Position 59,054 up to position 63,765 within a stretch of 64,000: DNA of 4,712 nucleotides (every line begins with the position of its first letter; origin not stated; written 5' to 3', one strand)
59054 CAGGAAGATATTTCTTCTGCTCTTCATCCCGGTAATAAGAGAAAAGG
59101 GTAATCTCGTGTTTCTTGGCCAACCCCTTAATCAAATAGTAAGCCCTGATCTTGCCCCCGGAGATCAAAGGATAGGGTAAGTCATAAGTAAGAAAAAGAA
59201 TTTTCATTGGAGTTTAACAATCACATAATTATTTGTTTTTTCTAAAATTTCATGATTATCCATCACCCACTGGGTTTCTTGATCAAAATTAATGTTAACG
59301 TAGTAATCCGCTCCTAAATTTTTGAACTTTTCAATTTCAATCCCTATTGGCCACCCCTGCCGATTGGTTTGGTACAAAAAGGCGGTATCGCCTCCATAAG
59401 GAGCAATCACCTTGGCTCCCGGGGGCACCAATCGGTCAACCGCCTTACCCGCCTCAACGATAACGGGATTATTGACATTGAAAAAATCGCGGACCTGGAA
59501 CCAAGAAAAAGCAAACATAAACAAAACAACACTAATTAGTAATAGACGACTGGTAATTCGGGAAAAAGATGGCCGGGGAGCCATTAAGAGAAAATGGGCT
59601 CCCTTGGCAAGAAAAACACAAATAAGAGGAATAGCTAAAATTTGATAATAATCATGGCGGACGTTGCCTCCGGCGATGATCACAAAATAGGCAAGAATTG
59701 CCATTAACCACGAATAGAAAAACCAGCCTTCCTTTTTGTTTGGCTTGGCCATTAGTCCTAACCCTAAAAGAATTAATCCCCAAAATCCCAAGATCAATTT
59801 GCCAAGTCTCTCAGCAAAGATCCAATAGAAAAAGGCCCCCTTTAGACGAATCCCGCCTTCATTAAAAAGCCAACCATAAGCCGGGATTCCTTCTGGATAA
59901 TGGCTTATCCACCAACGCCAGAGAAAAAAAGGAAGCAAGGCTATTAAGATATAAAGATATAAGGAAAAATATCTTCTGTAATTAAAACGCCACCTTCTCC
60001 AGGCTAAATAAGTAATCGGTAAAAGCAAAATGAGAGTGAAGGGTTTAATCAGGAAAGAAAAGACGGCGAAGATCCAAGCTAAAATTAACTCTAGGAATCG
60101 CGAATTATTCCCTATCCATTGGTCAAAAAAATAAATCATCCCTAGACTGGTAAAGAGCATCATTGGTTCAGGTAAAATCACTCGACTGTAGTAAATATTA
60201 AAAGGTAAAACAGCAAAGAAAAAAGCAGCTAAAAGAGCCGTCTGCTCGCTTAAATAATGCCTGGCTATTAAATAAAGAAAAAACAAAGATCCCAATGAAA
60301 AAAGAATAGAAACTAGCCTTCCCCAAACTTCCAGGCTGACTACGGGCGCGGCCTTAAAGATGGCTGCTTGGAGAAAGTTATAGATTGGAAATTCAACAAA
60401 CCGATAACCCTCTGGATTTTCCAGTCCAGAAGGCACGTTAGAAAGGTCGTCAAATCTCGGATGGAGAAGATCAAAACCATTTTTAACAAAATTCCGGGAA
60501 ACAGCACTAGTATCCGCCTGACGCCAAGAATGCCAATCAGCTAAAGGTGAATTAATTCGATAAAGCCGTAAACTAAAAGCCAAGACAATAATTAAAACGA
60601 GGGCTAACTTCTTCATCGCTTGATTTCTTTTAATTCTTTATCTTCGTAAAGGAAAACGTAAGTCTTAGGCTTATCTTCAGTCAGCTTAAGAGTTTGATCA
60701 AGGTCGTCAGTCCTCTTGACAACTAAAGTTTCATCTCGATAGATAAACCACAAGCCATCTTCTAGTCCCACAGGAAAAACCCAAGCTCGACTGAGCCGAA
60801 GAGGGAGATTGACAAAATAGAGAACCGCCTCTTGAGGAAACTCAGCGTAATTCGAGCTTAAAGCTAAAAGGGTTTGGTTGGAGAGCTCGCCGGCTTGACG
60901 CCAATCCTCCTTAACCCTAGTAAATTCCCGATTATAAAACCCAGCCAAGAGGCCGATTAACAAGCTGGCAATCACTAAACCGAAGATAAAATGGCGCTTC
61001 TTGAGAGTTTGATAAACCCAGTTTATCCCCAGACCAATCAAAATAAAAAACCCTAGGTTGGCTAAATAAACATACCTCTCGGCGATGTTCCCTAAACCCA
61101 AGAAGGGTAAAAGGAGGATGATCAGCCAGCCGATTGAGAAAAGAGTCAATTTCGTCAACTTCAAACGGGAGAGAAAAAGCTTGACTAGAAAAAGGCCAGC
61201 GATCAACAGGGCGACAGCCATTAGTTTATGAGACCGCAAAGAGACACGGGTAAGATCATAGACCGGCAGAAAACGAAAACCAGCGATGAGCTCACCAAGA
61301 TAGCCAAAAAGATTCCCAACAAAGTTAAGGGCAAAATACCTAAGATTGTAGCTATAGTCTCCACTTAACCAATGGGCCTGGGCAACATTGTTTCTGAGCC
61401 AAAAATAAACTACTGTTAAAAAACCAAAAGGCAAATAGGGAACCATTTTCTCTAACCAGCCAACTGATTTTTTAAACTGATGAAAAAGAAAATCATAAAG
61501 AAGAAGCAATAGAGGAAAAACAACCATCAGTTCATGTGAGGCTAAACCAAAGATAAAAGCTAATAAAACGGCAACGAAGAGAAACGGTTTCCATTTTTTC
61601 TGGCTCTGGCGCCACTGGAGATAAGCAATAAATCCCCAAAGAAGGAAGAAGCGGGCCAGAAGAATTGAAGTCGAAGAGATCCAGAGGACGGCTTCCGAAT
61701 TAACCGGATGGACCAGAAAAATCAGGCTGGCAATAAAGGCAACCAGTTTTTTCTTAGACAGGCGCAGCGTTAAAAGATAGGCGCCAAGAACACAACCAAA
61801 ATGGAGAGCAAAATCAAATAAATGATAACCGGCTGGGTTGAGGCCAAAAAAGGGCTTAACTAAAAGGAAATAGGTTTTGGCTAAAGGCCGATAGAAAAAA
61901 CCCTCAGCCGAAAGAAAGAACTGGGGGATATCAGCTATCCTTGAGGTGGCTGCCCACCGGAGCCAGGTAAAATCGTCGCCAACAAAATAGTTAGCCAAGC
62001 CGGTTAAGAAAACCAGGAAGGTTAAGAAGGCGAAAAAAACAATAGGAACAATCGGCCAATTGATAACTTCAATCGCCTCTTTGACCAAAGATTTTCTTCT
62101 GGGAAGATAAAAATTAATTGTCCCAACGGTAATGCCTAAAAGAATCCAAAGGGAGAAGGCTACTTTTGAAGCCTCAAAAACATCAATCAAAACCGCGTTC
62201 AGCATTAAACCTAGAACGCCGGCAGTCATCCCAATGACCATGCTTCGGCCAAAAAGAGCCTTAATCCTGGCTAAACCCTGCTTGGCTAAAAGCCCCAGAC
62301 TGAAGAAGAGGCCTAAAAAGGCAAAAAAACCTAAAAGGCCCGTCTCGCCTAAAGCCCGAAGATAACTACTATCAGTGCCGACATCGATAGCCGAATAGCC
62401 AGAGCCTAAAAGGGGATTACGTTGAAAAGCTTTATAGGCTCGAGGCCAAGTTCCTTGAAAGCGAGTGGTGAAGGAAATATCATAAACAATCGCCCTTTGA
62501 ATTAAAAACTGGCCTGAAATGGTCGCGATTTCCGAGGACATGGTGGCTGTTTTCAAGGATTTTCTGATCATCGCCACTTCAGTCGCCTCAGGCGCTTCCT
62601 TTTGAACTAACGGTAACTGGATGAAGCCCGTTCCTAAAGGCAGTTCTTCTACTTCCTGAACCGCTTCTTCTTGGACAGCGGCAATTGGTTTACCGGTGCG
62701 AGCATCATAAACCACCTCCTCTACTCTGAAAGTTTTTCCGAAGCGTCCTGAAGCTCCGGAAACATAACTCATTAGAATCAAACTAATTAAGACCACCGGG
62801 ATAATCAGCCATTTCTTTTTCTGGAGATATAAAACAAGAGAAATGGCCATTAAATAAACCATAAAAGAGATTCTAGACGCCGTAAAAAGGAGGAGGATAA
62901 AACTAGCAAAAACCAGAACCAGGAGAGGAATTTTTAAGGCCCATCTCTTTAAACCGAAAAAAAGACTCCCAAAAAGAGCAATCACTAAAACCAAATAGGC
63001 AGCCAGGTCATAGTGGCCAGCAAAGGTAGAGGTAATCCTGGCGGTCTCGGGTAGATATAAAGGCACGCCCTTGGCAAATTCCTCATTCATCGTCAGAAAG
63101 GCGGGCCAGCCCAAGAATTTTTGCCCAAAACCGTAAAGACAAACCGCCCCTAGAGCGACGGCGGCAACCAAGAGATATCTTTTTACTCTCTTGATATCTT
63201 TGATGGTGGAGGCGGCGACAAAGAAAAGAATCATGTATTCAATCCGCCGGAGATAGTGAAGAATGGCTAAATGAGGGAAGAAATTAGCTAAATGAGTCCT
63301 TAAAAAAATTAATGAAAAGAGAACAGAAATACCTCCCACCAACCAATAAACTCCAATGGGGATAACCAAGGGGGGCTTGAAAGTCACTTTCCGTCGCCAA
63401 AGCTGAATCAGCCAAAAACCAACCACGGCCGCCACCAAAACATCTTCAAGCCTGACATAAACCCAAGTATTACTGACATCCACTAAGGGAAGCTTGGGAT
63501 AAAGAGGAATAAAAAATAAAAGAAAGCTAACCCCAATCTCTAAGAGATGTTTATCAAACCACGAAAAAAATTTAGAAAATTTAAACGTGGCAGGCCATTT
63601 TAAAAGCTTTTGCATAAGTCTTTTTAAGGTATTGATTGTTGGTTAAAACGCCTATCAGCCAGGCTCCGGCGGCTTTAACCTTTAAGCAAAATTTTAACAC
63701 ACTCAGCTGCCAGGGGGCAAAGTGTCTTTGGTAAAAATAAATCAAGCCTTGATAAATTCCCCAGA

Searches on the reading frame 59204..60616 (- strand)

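Call 69: search_protein_families(library=pfam, proteins=[window:59204-60616:-], max_evalue=0.00001)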
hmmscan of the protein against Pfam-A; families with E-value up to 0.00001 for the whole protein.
window:59204-60616:- (470 aa): 2 families
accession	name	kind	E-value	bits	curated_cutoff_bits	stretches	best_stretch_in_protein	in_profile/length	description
PF13231.12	PMT_2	-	7.5e-10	39.7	26.1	1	77-233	4-157/160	Dolichyl-phosphate-mannose-protein mannosyltransferase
PF02366.24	PMT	-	6.9e-06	26.2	22.7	1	95-233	81-215/245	Dolichyl-phosphate-mannose-protein mannosyltransferase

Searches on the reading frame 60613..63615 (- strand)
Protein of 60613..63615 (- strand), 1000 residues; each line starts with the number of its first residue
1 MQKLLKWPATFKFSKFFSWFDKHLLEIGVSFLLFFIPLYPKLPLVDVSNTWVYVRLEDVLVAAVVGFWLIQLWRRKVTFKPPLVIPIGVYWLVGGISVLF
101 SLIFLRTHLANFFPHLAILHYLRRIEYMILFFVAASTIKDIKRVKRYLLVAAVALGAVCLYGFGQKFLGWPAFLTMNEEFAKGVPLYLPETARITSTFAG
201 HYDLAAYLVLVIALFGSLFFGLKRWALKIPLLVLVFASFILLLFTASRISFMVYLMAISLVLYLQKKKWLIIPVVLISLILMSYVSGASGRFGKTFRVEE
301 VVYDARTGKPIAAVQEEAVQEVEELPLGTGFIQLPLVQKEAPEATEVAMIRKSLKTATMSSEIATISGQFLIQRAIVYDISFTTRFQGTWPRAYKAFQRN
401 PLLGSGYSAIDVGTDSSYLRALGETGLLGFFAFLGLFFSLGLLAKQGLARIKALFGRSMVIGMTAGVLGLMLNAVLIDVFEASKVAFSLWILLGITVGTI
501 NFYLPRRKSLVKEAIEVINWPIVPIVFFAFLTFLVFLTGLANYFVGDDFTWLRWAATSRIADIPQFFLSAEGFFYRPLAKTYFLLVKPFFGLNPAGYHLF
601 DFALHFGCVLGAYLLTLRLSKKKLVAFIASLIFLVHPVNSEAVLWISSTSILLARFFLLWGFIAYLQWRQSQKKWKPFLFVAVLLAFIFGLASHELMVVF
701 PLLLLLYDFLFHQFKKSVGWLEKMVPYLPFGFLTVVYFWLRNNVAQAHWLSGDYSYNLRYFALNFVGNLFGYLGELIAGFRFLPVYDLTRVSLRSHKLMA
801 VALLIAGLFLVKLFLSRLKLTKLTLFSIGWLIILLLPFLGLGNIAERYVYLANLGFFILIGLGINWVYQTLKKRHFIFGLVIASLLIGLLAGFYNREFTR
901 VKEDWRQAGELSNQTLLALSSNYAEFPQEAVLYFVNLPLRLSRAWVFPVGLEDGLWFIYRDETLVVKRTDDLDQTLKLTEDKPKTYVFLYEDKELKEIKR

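Call 69: search_protein_families(library=pfam, proteins=[window:60613-63615:-], max_evalue=0.00001)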
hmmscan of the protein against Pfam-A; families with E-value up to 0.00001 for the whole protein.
window:60613-63615:- (1000 aa): 1 family
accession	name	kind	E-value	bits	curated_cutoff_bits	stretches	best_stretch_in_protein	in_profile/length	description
PF04932.20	Wzy_C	-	2.2e-07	31.2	31.7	1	234-434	2-149/149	O-Antigen ligase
